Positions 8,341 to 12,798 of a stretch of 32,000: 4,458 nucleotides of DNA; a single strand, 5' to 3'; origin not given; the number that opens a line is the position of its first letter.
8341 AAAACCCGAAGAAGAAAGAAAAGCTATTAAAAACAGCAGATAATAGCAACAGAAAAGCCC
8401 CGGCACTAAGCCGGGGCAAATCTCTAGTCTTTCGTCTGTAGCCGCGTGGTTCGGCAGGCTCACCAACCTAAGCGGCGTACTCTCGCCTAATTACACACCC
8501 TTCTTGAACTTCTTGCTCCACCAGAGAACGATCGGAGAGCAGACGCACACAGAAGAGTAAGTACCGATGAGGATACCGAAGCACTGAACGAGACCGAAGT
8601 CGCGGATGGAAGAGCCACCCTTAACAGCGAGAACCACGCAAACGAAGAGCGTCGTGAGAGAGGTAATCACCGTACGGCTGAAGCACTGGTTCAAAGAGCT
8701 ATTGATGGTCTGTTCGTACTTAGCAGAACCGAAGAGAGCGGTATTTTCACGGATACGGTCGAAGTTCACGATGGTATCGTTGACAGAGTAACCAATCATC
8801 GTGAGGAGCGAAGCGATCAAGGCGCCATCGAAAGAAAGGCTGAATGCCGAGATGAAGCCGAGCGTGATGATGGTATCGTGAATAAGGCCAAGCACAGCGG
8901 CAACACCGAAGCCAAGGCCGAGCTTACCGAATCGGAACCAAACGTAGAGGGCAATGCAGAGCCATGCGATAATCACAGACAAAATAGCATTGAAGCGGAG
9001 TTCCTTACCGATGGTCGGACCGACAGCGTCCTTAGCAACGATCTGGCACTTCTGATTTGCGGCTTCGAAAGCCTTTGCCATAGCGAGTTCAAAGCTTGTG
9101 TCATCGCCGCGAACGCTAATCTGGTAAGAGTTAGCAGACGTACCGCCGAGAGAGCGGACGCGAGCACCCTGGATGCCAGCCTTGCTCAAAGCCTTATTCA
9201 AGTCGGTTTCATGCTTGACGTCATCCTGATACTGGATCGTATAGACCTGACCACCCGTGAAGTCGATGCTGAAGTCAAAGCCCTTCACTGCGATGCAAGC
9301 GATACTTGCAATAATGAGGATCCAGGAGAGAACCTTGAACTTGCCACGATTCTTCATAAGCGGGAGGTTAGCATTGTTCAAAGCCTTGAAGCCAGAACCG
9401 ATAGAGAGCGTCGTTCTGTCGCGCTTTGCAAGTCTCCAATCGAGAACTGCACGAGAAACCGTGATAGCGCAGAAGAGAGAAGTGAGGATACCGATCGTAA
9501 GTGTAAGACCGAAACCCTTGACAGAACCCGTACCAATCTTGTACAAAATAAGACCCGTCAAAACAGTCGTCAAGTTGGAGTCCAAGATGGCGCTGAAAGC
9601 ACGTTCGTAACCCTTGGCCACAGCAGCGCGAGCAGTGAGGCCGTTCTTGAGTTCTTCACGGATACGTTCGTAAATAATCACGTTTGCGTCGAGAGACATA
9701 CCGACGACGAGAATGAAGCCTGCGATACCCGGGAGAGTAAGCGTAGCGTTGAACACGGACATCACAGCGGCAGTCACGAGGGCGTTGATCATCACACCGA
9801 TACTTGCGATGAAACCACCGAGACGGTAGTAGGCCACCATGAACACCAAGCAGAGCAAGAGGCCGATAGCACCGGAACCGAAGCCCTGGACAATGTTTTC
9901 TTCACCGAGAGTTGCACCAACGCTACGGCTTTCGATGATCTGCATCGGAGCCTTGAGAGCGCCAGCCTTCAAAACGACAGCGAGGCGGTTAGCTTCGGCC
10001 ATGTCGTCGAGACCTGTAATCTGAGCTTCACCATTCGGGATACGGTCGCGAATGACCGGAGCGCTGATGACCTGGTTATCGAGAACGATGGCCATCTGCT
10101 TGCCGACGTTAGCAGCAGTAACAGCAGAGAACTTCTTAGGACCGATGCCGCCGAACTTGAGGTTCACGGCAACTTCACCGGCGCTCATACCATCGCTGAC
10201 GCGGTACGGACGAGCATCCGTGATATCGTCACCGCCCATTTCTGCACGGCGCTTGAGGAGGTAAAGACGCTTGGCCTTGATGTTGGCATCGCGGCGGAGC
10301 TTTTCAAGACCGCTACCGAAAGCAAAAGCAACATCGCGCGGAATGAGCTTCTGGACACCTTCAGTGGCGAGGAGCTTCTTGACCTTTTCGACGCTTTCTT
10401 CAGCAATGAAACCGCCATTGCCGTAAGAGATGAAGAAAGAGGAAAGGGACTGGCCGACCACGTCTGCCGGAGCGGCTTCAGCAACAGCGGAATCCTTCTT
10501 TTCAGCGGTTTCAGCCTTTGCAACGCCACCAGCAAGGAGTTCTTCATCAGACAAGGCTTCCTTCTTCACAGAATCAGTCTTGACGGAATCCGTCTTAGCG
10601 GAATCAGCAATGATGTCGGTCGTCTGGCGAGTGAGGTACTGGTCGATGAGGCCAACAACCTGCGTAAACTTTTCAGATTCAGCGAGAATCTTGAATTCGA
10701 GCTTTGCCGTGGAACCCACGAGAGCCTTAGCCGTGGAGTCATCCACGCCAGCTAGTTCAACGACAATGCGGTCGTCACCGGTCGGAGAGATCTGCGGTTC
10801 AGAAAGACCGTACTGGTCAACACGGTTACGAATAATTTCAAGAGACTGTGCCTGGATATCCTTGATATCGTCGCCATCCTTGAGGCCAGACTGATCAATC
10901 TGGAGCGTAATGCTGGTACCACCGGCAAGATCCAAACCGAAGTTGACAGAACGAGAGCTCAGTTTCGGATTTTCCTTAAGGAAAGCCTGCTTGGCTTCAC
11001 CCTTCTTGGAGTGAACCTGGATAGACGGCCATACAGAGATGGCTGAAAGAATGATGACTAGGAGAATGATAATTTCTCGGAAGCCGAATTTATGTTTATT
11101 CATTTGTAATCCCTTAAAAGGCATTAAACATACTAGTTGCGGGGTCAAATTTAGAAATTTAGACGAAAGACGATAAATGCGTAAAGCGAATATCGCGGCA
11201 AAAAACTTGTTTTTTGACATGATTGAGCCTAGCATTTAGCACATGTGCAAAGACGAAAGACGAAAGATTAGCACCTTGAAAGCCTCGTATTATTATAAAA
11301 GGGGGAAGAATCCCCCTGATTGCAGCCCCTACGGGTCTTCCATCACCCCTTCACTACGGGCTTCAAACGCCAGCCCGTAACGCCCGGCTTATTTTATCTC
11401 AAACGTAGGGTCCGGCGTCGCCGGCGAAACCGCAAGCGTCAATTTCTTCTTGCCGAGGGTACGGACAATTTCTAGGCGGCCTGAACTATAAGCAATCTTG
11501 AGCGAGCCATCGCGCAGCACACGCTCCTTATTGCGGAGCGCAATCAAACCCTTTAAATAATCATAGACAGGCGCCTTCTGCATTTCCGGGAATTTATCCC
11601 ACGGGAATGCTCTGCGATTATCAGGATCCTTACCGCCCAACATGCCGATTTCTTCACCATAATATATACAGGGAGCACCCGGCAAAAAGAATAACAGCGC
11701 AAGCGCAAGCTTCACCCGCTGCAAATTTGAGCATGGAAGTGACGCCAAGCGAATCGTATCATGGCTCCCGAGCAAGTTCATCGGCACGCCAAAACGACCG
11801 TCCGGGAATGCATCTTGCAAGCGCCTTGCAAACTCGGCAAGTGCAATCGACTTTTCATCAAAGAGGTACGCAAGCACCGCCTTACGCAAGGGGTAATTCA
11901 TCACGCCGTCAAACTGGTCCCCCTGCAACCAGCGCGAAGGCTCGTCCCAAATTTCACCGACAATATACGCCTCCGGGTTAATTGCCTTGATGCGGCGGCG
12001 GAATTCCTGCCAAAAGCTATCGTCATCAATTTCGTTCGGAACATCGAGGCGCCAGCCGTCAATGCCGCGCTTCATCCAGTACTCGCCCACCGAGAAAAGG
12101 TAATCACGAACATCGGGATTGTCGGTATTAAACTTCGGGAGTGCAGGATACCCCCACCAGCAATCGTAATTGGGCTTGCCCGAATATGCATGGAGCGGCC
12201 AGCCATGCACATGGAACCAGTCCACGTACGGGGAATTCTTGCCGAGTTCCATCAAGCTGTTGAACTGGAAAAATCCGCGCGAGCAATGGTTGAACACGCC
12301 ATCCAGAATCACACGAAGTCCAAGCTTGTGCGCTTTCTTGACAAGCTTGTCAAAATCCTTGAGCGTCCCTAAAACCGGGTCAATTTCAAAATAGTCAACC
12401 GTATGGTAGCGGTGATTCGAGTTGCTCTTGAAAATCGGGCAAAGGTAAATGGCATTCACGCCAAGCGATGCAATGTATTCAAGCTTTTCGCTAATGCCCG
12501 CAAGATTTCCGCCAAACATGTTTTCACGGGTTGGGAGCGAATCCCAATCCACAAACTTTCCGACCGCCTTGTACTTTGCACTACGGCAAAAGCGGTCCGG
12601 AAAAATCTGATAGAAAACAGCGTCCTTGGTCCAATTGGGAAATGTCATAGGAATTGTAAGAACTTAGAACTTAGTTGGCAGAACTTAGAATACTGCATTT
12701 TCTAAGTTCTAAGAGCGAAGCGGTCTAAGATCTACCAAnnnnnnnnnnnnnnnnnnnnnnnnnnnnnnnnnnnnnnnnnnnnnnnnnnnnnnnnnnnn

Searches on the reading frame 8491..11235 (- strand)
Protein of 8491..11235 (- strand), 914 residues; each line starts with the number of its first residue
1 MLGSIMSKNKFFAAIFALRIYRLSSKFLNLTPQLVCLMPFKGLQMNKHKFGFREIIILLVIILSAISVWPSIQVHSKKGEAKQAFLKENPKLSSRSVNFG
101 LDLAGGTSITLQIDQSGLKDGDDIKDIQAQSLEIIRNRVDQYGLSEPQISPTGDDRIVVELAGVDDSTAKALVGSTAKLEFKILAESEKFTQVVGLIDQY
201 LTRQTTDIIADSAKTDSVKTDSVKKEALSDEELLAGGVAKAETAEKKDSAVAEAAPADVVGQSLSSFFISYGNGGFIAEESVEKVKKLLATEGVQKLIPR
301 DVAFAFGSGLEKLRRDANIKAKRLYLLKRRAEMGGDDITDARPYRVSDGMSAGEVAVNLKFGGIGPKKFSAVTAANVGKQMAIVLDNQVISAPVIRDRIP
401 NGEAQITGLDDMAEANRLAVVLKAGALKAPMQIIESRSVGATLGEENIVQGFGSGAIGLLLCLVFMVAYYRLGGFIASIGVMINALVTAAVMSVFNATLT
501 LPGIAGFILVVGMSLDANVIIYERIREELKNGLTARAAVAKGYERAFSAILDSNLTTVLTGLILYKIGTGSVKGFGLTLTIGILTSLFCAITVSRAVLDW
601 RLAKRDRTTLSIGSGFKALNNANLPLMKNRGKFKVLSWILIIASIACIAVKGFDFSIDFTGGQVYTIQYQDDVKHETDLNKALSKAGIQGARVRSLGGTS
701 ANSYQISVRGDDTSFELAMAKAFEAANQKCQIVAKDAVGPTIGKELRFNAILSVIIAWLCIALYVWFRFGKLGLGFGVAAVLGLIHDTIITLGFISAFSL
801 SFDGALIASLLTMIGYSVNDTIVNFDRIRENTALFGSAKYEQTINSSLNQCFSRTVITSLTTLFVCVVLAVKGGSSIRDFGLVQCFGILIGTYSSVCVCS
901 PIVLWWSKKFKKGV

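Call 12: search_protein_families(library=pfam, proteins=[window:8491-11235:-])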
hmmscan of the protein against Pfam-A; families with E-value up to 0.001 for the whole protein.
window:8491-11235:- (914 aa): 6 families
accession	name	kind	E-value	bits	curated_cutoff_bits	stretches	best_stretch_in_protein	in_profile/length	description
PF02355.23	SecD_SecF_C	-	1.3e-71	240.4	20.5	2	720-908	3-188/189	Protein export membrane protein SecD/SecF, C-terminal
PF22599.2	SecDF_P1_head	-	1.7e-32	112.1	27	1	321-429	9-114/114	SecDF, P1 head subdomain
PF21760.3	SecD_1st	-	1.2e-20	73.1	27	1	130-184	3-58/60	Protein translocase subunit SecDF, P1 domain, N-terminal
PF07549.19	Sec_GG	-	4.7e-13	48.6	20.3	2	648-673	3-28/28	SecD/SecF GG Motif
PF03176.21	MMPL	-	1.4e-09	37.9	20.5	1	476-598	182-299/333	MMPL family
PF00873.25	ACR_tran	-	0.00012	20.4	28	1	463-615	343-500/1021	AcrB/AcrD/AcrF family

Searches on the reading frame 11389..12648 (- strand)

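Call 12: search_protein_families(library=pfam, proteins=[window:11389-12648:-])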
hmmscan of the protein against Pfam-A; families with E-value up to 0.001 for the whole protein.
window:11389-12648:- (419 aa): 1 family
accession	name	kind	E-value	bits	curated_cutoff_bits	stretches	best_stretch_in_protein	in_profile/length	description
PF00128.31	Alpha-amylase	-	1.5e-71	242.4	22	1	14-352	1-392/446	Alpha amylase, catalytic domain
